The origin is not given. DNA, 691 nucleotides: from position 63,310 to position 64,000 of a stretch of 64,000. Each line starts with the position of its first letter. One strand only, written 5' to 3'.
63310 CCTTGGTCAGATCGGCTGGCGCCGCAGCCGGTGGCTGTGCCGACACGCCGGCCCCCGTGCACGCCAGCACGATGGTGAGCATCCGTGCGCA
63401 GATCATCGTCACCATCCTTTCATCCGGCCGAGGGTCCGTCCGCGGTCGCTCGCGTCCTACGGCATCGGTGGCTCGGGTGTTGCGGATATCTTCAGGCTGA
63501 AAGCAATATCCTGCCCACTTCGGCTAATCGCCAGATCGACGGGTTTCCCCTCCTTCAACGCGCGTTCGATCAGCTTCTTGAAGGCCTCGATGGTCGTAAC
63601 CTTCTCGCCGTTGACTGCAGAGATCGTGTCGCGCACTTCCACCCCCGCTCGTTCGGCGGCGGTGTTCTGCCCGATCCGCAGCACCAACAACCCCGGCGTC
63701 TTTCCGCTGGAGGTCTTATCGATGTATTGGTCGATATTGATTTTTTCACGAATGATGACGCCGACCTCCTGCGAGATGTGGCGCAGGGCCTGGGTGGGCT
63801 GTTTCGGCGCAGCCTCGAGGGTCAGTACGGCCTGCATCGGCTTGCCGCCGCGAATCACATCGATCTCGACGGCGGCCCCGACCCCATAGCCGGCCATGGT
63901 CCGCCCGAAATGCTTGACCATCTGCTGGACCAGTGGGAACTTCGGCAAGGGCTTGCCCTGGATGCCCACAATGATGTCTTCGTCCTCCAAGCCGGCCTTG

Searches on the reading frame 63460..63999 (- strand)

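Call 26: search_protein_families(library=pfam, proteins=[window:63460-63999:-], max_evalue=0.0001)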
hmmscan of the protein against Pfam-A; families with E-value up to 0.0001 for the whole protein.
window:63460-63999:- (180 aa): 3 families
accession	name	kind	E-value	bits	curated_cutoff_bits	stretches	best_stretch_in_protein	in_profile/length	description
PF13180.12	PDZ_2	-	1.8e-12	47.8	27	1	100-171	10-80/80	PDZ domain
PF17820.7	PDZ_6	-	5.3e-11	42.5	27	1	106-145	2-41/54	PDZ domain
PF00595.29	PDZ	-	5.2e-07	30.4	23.2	0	96-142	23-65/81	PDZ domain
